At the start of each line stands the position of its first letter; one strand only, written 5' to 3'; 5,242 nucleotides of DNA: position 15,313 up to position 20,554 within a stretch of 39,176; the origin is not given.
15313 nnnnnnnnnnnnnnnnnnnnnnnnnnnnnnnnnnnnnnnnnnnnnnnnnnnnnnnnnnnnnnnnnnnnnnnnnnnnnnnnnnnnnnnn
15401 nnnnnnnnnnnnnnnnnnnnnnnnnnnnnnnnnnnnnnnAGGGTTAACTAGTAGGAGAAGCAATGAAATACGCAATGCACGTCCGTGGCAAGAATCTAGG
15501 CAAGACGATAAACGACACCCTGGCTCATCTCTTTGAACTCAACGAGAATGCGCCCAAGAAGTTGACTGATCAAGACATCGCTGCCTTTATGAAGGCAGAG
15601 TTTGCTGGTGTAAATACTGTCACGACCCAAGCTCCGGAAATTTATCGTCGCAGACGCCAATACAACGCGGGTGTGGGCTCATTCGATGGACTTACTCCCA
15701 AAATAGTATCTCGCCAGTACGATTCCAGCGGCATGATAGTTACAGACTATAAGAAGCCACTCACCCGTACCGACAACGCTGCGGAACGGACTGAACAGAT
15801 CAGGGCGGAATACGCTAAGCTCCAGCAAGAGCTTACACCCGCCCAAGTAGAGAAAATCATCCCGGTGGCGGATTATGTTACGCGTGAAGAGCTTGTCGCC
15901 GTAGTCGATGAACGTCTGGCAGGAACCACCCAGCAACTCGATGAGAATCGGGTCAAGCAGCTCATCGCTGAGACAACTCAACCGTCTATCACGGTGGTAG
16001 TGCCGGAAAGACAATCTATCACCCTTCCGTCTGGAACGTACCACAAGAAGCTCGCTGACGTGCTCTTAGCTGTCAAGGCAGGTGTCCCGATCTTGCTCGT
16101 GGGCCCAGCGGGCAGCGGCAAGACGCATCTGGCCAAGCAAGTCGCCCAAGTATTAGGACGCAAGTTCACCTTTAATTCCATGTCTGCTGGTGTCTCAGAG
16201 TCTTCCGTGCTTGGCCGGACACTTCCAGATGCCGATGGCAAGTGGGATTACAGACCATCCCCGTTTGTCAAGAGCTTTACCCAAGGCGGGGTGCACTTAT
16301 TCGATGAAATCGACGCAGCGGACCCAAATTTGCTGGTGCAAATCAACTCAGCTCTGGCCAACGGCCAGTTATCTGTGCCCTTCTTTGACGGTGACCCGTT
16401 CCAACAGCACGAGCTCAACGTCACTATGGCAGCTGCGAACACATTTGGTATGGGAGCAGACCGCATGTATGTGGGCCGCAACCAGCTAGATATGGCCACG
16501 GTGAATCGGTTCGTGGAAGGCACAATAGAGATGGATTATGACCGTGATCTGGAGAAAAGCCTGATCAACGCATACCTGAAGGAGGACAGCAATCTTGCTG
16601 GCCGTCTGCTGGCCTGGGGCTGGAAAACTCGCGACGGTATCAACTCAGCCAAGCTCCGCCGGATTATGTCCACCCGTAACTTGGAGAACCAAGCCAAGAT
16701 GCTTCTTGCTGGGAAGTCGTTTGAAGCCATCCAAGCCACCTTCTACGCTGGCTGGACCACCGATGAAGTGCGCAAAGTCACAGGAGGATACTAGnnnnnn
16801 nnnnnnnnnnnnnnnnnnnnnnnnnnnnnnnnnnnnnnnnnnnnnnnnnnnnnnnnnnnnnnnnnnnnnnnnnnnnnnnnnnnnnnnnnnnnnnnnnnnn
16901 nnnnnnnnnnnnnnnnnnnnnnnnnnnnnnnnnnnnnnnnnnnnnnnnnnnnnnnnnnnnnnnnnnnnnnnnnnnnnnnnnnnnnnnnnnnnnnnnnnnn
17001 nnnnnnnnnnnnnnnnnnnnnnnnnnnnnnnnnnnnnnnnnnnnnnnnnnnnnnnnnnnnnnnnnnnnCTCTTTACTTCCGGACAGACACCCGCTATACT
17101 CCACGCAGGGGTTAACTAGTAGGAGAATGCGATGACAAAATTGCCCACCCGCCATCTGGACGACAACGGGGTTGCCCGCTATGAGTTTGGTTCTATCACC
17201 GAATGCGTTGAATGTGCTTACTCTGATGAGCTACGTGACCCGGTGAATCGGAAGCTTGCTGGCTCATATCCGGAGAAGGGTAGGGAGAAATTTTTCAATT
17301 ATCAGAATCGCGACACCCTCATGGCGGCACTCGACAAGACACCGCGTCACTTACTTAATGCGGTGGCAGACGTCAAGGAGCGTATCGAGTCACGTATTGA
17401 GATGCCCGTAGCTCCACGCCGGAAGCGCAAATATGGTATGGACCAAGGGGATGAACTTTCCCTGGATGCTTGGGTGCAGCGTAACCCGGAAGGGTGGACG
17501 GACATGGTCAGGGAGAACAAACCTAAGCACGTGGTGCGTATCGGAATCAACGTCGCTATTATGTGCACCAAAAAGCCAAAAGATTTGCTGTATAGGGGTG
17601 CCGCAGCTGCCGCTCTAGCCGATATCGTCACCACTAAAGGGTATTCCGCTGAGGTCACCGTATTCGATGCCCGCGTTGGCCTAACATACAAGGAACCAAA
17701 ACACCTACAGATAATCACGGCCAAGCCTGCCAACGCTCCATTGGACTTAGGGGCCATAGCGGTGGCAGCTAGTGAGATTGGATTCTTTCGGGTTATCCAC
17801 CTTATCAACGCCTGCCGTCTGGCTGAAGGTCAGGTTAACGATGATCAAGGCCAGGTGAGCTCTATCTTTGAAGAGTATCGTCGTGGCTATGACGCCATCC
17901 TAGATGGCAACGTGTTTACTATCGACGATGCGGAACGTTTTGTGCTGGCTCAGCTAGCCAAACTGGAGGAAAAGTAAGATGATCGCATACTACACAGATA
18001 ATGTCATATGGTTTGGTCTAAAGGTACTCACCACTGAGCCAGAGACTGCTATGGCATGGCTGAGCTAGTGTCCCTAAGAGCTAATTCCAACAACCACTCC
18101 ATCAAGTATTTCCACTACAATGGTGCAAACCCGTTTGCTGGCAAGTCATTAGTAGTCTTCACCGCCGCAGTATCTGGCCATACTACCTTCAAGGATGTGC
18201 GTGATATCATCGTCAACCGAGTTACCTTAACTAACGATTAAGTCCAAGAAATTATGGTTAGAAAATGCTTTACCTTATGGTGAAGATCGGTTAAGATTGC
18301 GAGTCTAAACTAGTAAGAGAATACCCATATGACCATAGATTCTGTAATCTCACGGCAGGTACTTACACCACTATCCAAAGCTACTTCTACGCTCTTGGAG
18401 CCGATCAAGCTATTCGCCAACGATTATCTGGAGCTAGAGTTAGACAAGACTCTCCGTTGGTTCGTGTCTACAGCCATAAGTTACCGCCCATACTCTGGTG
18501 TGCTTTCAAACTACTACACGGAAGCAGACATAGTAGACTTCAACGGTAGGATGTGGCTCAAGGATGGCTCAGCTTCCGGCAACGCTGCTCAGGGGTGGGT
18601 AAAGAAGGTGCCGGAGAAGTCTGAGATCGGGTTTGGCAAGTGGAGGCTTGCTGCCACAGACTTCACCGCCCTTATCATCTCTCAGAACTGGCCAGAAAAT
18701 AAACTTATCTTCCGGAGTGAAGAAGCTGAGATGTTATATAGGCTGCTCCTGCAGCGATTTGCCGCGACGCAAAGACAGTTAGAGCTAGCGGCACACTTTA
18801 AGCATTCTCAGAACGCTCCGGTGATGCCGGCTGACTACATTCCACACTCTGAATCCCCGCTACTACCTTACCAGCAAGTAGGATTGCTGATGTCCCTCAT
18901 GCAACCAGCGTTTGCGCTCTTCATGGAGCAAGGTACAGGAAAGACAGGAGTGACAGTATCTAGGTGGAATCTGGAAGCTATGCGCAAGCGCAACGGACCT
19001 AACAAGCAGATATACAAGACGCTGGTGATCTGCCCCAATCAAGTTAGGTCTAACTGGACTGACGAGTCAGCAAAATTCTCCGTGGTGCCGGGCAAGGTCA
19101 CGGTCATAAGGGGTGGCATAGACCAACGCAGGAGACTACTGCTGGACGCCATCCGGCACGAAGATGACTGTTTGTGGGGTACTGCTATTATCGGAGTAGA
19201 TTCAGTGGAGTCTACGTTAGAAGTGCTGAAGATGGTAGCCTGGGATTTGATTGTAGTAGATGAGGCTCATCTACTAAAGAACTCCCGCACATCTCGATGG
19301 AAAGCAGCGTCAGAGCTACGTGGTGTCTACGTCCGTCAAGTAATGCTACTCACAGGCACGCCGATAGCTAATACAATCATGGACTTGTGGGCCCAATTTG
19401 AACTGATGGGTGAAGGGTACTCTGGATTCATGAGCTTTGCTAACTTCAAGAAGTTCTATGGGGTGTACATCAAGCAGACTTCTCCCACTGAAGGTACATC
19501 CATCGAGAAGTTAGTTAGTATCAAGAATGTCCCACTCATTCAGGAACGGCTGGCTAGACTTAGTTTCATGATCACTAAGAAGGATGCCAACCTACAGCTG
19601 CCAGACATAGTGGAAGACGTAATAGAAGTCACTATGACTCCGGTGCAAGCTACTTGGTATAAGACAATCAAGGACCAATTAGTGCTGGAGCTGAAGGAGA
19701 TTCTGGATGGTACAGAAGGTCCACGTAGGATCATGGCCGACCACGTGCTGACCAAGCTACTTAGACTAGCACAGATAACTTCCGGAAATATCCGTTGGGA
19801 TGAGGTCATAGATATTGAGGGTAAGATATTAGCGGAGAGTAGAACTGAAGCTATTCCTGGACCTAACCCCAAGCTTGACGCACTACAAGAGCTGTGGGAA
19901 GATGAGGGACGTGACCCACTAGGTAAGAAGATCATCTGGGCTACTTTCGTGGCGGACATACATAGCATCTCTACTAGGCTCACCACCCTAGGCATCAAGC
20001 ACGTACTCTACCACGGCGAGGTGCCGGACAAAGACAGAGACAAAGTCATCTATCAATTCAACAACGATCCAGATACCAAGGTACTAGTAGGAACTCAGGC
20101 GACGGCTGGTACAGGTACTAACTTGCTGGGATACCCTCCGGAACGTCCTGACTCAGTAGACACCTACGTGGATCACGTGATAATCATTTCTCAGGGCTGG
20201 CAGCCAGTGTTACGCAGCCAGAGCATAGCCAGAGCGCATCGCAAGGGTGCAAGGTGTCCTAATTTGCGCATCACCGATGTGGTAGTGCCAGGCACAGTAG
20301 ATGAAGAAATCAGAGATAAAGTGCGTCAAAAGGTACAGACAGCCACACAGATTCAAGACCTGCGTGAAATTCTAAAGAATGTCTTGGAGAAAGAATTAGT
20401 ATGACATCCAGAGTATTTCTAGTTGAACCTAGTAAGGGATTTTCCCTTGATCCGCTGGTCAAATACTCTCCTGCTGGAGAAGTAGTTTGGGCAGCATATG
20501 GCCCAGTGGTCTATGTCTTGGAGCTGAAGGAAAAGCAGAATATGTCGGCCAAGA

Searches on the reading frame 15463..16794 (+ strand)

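Call 7: search_protein_families(library=pfam, proteins=[window:15463-16794:+], max_evalue=0.01)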
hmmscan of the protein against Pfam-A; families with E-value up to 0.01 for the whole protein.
window:15463-16794:+ (443 aa): 17 families
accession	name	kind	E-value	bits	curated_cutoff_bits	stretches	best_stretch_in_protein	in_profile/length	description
PF07728.20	AAA_5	-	5.9e-18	65.7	22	1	209-350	1-139/139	AAA domain (dynein-related subfamily)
PF00004.35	AAA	-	6.9e-06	27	21.2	1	210-286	1-69/131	ATPase family associated with various cellular activities (AAA)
PF13191.12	AAA_16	-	3.5e-05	24.8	32.6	1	196-243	11-52/167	AAA ATPase domain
PF06068.19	TIP49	-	0.00022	21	23.8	1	206-243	49-86/347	TIP49 P-loop domain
PF12775.13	AAA_7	-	0.00062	19.8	25.8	1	202-241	28-68/181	P-loop containing dynein motor region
PF07724.20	AAA_2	-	0.00079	19.9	27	1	209-293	5-94/166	AAA domain (Cdc48 subfamily)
PF01078.27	Mg_chelatase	-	0.0011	18.8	20.3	1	201-240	16-55/207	Magnesium chelatase, subunit ChlI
PF12774.13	AAA_6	-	0.0015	18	25.2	0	211-247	36-72/327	Hydrolytic ATP binding site of dynein motor region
PF00493.29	MCM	-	0.0027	17.3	23.3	1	161-305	11-152/224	MCM P-loop domain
PF05729.18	NACHT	-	0.0029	17.9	26.7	1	210-234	3-27/167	NACHT domain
PF02367.23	TsaE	-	0.0036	17.7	26.6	1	196-234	9-48/128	Threonylcarbamoyl adenosine biosynthesis protein TsaE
PF13671.12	AAA_33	-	0.0044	17.8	27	0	210-232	2-24/143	AAA domain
PF07693.20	KAP_NTPase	-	0.0051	16.5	20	0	193-433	4-109/293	KAP family P-loop domain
PF13401.12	AAA_22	-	0.0084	16.9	27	0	210-234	8-32/130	AAA domain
PF13604.12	AAA_30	-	0.0088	16.2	27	0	210-234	21-45/191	AAA domain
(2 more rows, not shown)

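Call 8: search_protein_families(library=phrogs, proteins=[window:15463-16794:+], max_evalue=0.001)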
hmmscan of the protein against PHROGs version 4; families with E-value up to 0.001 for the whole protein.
window:15463-16794:+ (443 aa): 9 families
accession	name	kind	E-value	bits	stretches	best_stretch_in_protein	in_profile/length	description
phrog_249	-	moron, auxiliary metabolic gene and host takeover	5.1e-55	188.3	1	109-440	31-364/380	porphyrin biosynthesis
phrog_16448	-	other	4.4e-14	52.7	1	196-414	438-648/680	ATPase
phrog_3757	-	unknown function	1.4e-08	35.5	1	110-285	26-195/367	-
phrog_1297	-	other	2.2e-05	24.6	1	202-291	20-116/356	ATPase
phrog_168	-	DNA, RNA and nucleotide metabolism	0.0001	23.1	1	201-243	37-78/314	clamp loader of DNA polymerase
phrog_325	-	DNA, RNA and nucleotide metabolism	0.00025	20.4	0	209-232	492-515/986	Dda-like helicase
phrog_15585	-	unknown function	0.00031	20.2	1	209-241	350-383/793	-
phrog_10371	-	DNA, RNA and nucleotide metabolism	0.00033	20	1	208-305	327-421/683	DNA helicase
phrog_4339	-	unknown function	0.00091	19.4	0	210-232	54-76/552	-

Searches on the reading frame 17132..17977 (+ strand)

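Call 7: search_protein_families(library=pfam, proteins=[window:17132-17977:+], max_evalue=0.01)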
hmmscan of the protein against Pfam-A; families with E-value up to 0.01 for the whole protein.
window:17132-17977:+ (281 aa): 1 family
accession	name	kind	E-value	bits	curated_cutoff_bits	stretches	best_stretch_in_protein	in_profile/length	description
PF23822.1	DUF7192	-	3.9e-17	62.9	27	1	50-235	41-227/281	Domain of unknown function (DUF7192)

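Call 8: search_protein_families(library=phrogs, proteins=[window:17132-17977:+], max_evalue=0.001)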
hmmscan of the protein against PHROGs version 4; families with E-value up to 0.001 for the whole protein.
window:17132-17977:+ (281 aa): 2 families
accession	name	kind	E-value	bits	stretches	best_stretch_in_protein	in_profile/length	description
phrog_1909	-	unknown function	3.5e-12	47.2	1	52-223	46-219/287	-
phrog_35469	-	unknown function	0.00028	21.1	1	90-225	89-228/297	-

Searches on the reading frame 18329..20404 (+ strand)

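Call 7: search_protein_families(library=pfam, proteins=[window:18329-20404:+], max_evalue=0.01)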
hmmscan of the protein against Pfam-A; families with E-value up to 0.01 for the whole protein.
window:18329-20404:+ (691 aa): 4 families
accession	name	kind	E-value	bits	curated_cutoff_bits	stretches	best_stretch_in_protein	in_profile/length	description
PF00176.29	SNF2-rel_dom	-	2.4e-28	99.5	24.9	1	197-483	22-284/290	SNF2-related domain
PF00271.37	Helicase_C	-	3e-09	37.6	23.5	1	517-640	4-110/110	Helicase conserved C-terminal domain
PF00270.35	DEAD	-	2.5e-05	24.5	26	1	197-350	19-164/167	DEAD/DEAH box helicase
PF04851.21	ResIII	-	0.0019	18.6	22.5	1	195-345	26-162/164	Type III restriction enzyme, res subunit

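Call 8: search_protein_families(library=phrogs, proteins=[window:18329-20404:+], max_evalue=0.001)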
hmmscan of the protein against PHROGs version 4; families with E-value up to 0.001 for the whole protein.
window:18329-20404:+ (691 aa): 6 families
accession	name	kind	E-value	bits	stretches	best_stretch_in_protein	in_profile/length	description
phrog_62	-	DNA, RNA and nucleotide metabolism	1.6e-89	302.1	1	149-680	682-1137/1881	DNA helicase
phrog_29996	-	unknown function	4.8e-17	62.2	1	228-672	774-1160/1189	-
phrog_16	-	DNA, RNA and nucleotide metabolism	1.6e-15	57.4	1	143-642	249-589/986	DNA helicase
phrog_21391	-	DNA, RNA and nucleotide metabolism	1.5e-11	43.2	1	293-442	1026-1175/2021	DNA helicase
phrog_1685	-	unknown function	3.9e-08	32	1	336-450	1097-1220/2278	-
phrog_11801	-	other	2.5e-07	29.2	1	336-451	1099-1224/2269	DNA methyltransferase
